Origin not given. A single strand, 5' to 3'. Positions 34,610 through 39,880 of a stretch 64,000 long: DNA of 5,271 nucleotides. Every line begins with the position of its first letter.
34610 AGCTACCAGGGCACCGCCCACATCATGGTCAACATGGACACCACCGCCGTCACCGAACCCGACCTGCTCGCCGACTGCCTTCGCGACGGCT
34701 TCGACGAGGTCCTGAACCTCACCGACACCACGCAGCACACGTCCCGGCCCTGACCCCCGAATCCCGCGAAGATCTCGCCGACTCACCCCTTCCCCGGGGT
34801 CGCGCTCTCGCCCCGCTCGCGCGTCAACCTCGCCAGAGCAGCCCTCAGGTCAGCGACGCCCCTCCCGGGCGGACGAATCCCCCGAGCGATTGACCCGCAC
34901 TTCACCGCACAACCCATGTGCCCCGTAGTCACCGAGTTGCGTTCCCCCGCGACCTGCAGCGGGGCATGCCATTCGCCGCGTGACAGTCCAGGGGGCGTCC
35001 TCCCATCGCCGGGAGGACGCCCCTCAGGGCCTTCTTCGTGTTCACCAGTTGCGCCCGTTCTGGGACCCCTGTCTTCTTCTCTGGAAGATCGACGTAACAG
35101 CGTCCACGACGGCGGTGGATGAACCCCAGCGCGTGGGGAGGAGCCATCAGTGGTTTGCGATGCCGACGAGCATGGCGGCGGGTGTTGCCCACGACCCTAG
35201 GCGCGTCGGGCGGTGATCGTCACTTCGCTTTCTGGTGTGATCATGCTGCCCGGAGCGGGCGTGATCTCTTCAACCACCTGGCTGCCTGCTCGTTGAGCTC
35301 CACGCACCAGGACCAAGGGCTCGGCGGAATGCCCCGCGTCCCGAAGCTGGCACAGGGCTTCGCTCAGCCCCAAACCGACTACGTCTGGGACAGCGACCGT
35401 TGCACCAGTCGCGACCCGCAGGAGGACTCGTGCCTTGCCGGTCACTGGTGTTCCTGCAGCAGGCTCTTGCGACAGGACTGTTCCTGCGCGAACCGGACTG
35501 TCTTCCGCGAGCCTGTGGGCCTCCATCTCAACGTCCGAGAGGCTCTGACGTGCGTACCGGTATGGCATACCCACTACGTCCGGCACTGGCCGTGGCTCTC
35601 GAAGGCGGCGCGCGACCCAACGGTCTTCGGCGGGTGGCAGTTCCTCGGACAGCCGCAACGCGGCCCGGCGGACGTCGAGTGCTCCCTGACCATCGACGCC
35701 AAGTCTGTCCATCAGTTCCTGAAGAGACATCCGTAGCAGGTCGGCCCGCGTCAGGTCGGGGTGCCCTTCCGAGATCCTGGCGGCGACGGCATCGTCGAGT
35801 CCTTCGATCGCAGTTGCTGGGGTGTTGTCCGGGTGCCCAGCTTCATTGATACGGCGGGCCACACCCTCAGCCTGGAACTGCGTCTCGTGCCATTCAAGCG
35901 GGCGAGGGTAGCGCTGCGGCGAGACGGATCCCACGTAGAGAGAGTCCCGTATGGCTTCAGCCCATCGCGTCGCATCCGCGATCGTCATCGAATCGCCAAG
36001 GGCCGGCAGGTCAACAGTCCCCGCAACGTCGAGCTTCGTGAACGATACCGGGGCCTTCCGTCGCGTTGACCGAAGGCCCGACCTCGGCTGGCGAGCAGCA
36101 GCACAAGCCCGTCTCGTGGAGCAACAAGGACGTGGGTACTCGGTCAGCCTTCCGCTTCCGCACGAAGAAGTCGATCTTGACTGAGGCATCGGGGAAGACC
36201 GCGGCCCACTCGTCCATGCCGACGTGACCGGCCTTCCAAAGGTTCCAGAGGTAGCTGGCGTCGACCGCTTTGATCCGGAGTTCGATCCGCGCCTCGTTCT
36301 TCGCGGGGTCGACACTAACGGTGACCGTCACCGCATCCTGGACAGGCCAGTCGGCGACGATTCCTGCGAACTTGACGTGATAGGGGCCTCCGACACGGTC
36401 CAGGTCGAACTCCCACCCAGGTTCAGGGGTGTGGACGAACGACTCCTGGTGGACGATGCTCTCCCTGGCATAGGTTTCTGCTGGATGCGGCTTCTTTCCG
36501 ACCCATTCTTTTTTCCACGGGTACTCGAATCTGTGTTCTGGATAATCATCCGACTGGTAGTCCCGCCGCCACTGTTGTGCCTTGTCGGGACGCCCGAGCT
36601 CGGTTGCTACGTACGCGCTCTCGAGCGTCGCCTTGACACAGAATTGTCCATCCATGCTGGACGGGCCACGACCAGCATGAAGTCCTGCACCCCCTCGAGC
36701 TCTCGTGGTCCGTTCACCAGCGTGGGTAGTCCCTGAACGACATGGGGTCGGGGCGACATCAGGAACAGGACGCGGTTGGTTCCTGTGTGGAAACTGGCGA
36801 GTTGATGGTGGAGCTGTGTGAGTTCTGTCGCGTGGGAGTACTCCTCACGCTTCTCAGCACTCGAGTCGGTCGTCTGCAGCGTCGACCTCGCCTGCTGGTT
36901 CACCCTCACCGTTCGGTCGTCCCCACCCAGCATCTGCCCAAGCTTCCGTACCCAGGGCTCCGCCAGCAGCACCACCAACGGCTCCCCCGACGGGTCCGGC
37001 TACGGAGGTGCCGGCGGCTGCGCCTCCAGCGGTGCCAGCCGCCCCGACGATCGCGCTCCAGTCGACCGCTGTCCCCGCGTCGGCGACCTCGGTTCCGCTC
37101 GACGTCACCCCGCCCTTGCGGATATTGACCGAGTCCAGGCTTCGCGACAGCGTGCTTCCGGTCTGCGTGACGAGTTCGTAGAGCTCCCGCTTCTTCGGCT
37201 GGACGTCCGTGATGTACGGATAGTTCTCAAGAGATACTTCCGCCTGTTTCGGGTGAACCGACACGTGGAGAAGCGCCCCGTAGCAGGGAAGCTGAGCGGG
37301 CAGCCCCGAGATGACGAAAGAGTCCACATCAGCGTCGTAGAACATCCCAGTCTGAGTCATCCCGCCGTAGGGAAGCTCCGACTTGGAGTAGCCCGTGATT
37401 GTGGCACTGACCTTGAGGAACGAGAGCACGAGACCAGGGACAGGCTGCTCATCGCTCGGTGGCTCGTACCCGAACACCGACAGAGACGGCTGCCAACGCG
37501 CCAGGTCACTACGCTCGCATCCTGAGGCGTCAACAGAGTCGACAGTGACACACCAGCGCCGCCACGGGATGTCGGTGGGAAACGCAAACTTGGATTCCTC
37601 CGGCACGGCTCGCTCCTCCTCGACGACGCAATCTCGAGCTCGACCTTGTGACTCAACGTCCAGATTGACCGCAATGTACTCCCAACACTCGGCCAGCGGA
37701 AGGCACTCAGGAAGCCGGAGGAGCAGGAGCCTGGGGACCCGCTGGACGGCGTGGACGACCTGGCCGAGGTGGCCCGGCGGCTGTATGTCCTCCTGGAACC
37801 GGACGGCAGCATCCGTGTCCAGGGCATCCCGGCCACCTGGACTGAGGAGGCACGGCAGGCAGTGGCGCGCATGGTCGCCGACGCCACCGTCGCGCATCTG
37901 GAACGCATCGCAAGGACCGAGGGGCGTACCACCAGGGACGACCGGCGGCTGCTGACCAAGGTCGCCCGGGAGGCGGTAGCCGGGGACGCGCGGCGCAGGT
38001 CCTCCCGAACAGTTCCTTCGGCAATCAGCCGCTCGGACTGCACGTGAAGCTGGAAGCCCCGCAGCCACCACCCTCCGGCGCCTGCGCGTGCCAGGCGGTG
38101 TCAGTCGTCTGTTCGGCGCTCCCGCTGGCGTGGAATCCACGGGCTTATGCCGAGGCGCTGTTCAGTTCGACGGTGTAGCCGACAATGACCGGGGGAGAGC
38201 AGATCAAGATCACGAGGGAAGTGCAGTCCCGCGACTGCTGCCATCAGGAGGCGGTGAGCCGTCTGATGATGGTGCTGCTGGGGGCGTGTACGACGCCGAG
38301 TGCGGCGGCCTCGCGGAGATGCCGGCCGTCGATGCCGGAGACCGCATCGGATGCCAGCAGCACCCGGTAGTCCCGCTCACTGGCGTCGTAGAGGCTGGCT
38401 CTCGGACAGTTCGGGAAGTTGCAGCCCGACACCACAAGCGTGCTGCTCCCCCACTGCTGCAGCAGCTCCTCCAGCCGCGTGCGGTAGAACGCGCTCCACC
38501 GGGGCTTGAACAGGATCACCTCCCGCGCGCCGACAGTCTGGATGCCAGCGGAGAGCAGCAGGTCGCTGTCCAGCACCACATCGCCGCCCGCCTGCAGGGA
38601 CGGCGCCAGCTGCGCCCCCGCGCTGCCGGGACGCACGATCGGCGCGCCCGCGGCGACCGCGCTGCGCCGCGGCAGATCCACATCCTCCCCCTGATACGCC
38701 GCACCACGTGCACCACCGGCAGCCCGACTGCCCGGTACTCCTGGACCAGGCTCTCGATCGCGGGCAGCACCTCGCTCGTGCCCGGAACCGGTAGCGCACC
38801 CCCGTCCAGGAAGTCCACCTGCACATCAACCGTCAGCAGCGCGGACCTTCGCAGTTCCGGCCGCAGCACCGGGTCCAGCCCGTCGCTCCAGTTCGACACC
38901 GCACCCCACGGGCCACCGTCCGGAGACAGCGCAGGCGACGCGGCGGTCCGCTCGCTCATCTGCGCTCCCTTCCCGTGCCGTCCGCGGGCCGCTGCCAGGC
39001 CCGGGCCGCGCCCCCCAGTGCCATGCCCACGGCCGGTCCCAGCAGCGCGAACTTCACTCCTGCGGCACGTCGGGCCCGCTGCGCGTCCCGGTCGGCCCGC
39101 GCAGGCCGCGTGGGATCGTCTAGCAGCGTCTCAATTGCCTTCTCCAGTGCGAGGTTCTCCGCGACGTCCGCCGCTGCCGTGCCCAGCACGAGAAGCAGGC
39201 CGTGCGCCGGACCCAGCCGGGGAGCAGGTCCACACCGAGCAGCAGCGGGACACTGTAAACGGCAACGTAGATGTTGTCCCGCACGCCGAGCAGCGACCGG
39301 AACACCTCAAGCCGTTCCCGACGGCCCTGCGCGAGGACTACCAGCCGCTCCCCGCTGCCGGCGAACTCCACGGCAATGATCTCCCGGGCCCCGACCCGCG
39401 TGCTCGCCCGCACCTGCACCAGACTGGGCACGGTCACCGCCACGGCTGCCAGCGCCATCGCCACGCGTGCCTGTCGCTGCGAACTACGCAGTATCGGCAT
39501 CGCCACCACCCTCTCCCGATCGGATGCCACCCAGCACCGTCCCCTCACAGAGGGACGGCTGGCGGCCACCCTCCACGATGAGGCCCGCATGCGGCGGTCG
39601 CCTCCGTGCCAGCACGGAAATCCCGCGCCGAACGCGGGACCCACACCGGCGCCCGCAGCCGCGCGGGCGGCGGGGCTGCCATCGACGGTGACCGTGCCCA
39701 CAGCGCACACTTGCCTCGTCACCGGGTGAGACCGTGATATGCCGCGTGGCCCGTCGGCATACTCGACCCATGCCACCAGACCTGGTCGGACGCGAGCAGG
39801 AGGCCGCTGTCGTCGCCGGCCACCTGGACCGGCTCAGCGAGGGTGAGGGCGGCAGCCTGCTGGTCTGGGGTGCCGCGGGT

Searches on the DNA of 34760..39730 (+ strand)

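Call 80: search_dna_similar(query=window:34760-39730:+, collection=plasmids, mode=distant, max_rows=15, max_evalue=1e-8)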
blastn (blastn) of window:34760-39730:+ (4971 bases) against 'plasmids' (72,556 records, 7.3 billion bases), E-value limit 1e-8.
No match.

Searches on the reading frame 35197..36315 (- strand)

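Call 18: search_protein_families(library=pfam, proteins=[window:35197-36315:-], max_evalue=0.001)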
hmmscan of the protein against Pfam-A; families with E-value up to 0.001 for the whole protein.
window:35197-36315:- (372 aa): 1 family
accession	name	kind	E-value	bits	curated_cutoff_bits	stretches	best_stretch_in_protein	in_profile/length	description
PF03793.24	PASTA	-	4.8e-17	62.1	23.2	2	244-302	3-63/64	PASTA domain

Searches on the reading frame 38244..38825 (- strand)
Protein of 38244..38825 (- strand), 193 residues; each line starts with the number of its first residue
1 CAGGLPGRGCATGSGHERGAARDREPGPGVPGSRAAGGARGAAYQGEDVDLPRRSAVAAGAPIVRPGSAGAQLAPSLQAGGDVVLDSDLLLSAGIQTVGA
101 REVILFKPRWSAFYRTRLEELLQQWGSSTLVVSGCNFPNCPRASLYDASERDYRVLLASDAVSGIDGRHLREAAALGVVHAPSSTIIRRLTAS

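Call 37: search_protein_families(library=pfam, proteins=[window:38244-38825:-], max_evalue=0.01)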
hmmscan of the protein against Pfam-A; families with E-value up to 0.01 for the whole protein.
window:38244-38825:- (193 aa): 1 family
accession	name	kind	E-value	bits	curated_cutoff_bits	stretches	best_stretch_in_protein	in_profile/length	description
PF00857.26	Isochorismatase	-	1.5e-15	58.1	27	1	101-174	87-159/175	Isochorismatase domain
